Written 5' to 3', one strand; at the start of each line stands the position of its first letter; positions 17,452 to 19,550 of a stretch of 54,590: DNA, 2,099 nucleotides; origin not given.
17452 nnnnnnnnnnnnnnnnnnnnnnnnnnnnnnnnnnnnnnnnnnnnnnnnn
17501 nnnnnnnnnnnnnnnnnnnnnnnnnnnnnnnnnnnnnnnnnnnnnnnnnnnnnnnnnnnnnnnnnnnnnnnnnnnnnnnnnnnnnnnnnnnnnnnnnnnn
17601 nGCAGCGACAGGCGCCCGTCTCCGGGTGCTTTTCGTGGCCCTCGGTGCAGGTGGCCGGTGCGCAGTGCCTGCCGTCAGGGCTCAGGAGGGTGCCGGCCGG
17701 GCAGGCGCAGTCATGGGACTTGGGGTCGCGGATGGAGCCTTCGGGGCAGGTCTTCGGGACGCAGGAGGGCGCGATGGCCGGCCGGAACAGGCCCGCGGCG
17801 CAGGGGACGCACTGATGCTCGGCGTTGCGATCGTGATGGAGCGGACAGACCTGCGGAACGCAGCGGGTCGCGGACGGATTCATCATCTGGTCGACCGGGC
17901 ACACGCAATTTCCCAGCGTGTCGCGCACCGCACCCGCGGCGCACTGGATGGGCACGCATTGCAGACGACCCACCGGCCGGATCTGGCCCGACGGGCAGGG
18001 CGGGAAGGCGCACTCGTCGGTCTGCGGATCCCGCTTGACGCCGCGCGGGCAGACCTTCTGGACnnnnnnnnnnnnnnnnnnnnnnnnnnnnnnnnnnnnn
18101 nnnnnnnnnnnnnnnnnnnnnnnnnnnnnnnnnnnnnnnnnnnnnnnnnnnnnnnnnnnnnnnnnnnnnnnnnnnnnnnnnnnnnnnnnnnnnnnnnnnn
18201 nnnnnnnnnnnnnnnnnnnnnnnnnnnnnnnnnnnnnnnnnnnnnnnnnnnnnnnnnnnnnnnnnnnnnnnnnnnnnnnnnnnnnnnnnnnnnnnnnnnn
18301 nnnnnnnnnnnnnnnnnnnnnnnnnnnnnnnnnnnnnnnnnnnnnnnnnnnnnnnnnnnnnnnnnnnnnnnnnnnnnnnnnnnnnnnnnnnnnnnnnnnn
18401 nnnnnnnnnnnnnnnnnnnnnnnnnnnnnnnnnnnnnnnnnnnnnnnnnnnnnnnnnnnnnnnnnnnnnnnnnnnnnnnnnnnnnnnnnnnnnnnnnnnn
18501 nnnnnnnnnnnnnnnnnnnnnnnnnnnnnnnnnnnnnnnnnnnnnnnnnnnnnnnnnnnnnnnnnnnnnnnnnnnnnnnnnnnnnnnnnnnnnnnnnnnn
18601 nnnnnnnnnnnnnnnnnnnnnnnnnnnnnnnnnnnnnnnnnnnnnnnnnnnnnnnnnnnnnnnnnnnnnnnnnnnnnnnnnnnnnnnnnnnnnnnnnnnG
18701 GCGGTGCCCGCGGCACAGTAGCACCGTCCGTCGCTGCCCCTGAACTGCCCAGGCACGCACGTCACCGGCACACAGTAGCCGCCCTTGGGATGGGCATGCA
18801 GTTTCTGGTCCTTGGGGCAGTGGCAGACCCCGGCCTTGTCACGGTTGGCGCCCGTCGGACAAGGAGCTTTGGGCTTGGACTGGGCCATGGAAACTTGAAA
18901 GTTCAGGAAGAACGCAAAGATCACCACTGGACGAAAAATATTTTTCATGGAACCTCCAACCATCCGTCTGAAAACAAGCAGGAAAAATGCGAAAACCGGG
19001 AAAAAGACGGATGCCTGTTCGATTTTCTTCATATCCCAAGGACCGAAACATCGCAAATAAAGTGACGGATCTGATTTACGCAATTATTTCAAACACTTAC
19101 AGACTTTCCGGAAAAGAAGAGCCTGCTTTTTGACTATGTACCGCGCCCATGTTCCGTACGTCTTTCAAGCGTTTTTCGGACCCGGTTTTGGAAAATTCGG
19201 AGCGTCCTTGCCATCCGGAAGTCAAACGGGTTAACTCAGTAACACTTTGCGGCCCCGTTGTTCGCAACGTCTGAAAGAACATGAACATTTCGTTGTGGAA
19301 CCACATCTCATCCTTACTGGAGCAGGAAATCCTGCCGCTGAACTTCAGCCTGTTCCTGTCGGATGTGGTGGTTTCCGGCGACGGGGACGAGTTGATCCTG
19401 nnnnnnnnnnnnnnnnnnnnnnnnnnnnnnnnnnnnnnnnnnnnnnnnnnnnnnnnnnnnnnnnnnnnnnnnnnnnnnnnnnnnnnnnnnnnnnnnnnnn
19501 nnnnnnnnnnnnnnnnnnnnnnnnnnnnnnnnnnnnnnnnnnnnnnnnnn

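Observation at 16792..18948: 718-aa secreted protein made almost entirely of 39 two-cysteine mini-modules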

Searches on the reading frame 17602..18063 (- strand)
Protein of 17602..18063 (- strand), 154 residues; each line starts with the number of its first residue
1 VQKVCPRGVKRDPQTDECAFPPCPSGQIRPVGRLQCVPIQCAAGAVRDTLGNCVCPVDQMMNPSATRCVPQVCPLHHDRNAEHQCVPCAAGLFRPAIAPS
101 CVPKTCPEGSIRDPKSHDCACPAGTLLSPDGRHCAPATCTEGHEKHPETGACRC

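Call 60: predict_structure(alignment_id=A3)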
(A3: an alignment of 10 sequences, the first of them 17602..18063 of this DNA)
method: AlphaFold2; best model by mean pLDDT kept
length: 154 residues; sequences in the alignment: 10
mean_pLDDT: 89.6   pTM: 0.59
mean pLDDT of the five models: 89.6, 89.0, 88.7, 88.2, 87.9
residues with pLDDT >= 90: 97; 70-90: 55; 50-70: 2; < 50: 0
segments of 3 or more residues with pLDDT < 50: none
pLDDT, mean of each block of 10 residues (from residue 1): 77 85 89 86 91 92 94 91 93 87 92 89 93 93 92 90
secondary structure, 60 per line:
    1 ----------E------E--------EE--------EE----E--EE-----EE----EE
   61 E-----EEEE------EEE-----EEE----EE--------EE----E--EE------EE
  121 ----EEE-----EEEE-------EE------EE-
elements in order: E59-61 E67-70 E77-79 E85-87 E125-127 E133-136

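Call 64: fold_search(model_id=the predicted structure, library=pdb)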
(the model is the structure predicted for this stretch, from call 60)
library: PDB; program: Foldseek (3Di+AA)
matches with E <= 10: 353; with E <= 0.001: 0
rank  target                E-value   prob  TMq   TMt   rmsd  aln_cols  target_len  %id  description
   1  2w86                  5.5e-02  0.33  0.18  0.18  10.7       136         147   18  Crystal structure of fibrillin-1 domains cbEGF9hyb2cbEGF10, calcium saturated form (released 2009-05-26)
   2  6ogx_G                6.6e-02  0.51  0.23  0.24   9.2       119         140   28  Ternary complex of OX40R (TNFRSF4) bound to Fab1 and Fab2 (released 2019-07-10)
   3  1uzp                  7.4e-02  0.28  0.20  0.20  10.1       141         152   17  Integrin binding cbEGF22-TB4-cbEGF33 fragment of human fibrillin-1, Sm bound form cbEGF23 domain only. (released 2004-04-08)
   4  1z1y_B                8.9e-02  0.15  0.15  0.15  20.1       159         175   16  Crystal structure of Methylated Pvs25, an ookinete protein from Plasmodium vivax (released 2005-12-06)
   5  4kgg_C                9.5e-02  0.16  0.19  0.19  12.1       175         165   20  Crystal structure of light mutant2 and dcr3 complex (released 2013-08-07)
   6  8tx1                  1.4e-01  0.28  0.26  0.04  11.4       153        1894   22  Characterization of the Chlamydomonas Flagellar Mastigoneme Filament Structure at 3.6A (released 2023-10-25)
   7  8yx9_A                1.4e-01  0.16  0.20  0.19  10.3       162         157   20  CD40 in complex with Dacetuzumab Fab (released 2024-05-08)
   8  8ezl_A                1.5e-01  0.14  0.16  0.15  16.9       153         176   16  Pfs25 in complex with transmission-reducing antibody AS01-50 (released 2023-08-16)
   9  9ef4_A                1.6e-01  0.13  0.19  0.06  12.4       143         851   20  Cryo-EM structure of Drosophila melanogaster insulin receptor (dmIR) bound with two DILP1, symmetric conformation (released 2025-10-01)
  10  8jxd_B                1.7e-01  0.15  0.16  0.17  21.6       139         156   21  Cryo-EM structure of rat megalin leg (released 2024-06-19)
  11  9i3v_B                1.8e-01  0.08  0.13  0.01  23.5       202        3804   14  Cryo-EM structure of the human LRP2 ectodomain (released 2026-02-04)
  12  6phf_E                2.0e-01  0.11  0.16  0.14  15.7       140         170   14  Pfs25 in complex with the human transmission blocking antibody 2587 (released 2019-10-02)
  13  8jut_A                2.0e-01  0.11  0.15  0.01  15.8       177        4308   14  rat megalin RAP complex (released 2024-06-19)
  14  4e4d_R                2.1e-01  0.13  0.18  0.19   9.7       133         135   18  Crystal structure of mouse RANKL-OPG complex (released 2012-10-24)
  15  3alq_S                2.2e-01  0.38  0.25  0.24   9.5       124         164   16  Crystal structure of TNF-TNFR2 complex (released 2010-11-17)
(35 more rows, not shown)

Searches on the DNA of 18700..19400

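Call 38: search_rna_families(source=window, start=18700, end=19400, threshold=evalue, max_evalue=1)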
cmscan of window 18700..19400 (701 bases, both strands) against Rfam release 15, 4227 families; matches with E-value up to 1: 1.
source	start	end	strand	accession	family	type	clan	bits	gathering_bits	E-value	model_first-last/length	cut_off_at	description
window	18874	18945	-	RF02219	ZNRD1-AS1_2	Gene; lncRNA;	-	17.1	60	0.13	1-76/76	no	ZNRD1 antisense RNA 1 conserved region 2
